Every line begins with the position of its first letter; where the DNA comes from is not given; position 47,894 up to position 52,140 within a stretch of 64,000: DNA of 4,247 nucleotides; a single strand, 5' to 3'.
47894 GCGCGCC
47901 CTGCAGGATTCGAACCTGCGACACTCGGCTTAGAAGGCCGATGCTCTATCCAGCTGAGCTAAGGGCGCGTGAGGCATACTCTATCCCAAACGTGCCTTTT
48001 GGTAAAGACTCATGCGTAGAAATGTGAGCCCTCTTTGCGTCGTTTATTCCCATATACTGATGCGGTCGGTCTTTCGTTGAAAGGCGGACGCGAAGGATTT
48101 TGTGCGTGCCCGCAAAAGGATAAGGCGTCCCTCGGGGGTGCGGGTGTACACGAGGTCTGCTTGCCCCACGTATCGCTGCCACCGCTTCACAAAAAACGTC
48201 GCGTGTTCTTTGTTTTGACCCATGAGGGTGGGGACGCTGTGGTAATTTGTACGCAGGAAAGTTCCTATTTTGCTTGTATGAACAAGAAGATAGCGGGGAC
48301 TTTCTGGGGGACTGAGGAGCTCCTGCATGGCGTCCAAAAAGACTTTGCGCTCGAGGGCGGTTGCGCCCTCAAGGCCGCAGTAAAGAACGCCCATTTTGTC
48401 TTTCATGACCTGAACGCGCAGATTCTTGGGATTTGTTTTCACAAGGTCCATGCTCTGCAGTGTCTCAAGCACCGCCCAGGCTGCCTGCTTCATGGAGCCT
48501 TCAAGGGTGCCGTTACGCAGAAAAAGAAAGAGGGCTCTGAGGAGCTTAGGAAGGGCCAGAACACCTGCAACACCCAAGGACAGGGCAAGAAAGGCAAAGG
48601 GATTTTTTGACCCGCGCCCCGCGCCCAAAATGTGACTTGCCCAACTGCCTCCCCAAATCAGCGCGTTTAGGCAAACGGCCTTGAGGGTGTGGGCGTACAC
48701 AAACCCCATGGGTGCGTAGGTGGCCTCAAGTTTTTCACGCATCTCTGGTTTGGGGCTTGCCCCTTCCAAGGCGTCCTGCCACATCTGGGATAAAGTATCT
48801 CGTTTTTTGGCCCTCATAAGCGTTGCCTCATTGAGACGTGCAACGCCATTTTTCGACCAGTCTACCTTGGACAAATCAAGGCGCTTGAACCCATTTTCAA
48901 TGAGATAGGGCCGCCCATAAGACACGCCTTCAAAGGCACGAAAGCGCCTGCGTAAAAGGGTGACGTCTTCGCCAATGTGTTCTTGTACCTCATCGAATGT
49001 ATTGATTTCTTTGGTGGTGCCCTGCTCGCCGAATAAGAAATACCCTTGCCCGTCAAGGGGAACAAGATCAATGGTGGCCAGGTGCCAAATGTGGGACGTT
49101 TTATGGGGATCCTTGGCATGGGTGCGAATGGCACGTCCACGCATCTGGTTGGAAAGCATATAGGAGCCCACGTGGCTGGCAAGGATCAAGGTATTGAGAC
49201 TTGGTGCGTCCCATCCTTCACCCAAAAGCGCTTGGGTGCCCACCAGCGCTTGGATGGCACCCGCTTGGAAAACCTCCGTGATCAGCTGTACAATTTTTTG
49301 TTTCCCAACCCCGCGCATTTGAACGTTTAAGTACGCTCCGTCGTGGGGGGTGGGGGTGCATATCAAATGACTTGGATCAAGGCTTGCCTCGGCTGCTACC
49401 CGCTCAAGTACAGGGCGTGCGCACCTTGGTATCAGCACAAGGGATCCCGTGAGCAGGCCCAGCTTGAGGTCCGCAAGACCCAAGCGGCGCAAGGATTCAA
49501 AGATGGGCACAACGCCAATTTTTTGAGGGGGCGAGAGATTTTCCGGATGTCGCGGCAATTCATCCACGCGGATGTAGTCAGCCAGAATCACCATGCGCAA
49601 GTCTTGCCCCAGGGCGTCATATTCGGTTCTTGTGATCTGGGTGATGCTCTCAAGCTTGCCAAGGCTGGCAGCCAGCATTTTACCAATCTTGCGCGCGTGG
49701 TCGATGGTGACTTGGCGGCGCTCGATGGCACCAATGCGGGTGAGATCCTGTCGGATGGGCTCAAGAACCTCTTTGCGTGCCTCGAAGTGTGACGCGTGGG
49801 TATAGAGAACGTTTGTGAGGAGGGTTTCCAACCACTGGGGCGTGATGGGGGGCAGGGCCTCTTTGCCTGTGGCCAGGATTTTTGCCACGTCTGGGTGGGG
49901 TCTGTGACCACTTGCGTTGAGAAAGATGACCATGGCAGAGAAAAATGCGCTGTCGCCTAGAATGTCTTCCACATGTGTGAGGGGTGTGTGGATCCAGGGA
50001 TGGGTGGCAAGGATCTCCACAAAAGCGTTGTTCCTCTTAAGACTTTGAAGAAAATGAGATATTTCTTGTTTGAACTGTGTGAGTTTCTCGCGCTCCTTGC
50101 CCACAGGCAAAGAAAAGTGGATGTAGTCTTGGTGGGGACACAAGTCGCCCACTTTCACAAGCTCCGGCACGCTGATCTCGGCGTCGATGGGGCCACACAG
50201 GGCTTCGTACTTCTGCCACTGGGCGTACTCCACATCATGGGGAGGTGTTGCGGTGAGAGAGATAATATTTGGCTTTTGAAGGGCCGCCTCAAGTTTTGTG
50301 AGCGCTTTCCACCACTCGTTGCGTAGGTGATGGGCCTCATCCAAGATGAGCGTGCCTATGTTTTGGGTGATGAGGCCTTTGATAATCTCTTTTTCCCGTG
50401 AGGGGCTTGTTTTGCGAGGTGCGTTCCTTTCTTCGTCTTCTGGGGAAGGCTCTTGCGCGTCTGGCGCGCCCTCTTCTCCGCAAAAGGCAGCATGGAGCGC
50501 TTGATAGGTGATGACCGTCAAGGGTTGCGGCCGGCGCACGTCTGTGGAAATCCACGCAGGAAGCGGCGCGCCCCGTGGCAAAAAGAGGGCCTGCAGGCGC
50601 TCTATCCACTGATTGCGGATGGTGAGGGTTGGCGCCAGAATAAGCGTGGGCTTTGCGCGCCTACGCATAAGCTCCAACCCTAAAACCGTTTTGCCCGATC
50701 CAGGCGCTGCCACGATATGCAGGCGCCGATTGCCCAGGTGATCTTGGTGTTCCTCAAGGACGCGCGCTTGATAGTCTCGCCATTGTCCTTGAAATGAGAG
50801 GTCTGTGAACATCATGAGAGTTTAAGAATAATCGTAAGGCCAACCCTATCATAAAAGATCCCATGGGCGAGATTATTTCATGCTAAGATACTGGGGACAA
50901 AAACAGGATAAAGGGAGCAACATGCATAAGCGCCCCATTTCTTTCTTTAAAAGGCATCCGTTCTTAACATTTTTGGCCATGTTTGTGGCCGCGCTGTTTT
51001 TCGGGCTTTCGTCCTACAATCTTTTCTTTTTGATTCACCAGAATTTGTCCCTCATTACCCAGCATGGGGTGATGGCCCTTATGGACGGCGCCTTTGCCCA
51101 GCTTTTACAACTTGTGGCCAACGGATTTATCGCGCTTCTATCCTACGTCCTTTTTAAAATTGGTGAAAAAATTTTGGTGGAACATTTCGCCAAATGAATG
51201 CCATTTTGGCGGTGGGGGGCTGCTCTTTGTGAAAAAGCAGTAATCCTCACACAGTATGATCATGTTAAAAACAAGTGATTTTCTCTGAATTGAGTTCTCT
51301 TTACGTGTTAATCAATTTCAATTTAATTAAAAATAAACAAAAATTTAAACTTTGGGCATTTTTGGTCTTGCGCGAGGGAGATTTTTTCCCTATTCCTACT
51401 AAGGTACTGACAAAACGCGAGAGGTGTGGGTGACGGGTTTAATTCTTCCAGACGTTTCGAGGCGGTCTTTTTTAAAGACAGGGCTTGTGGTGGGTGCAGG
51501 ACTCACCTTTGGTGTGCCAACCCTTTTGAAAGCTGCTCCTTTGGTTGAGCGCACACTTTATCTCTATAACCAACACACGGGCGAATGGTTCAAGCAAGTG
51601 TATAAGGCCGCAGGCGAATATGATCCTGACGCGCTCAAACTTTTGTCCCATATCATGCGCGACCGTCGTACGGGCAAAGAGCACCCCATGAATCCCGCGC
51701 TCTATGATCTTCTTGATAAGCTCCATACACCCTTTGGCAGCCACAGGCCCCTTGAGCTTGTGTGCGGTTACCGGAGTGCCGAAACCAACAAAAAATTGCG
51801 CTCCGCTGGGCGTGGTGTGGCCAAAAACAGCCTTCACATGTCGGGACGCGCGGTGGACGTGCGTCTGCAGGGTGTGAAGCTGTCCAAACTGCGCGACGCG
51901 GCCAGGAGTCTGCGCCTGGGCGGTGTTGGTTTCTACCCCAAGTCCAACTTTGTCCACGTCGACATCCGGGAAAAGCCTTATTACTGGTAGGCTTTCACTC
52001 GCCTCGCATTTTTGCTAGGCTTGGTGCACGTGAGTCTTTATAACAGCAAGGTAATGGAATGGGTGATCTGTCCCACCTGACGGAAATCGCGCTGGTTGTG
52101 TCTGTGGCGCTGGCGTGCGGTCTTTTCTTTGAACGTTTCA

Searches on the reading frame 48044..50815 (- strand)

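Call 7: search_protein_families(library=pfam, proteins=[window:48044-50815:-], max_evalue=0.001)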
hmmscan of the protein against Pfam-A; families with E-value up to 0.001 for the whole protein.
window:48044-50815:- (923 aa): 4 families
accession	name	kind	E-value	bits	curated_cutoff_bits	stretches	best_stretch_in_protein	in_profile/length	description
PF04851.21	ResIII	-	1.4e-19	71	22.5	1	11-192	3-163/164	Type III restriction enzyme, res subunit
PF00270.35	DEAD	-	4.3e-10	40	26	1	15-196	3-165/167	DEAD/DEAH box helicase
PF00176.29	SNF2-rel_dom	-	1.6e-06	27.9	24.9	1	51-191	48-163/290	SNF2-related domain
PF13401.12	AAA_22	-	5.4e-05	24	27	1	33-177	9-109/130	AAA domain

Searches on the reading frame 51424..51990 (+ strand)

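Call 7: search_protein_families(library=pfam, proteins=[window:51424-51990:+], max_evalue=0.001)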
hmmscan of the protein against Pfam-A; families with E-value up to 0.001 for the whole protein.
window:51424-51990:+ (188 aa): 3 families
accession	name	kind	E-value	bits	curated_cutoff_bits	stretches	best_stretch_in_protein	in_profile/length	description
PF05951.18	Peptidase_M15_2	-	7.6e-50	169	27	1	42-181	6-147/153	Bacterial protein of unknown function (DUF882)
PF08291.16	Peptidase_M15_3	-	8.9e-15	55.2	23.2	1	80-180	14-108/108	Peptidase M15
PF10518.14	TAT_signal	-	3.4e-06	27.1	22.7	1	10-30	1-21/21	TAT (twin-arginine translocation) pathway signal sequence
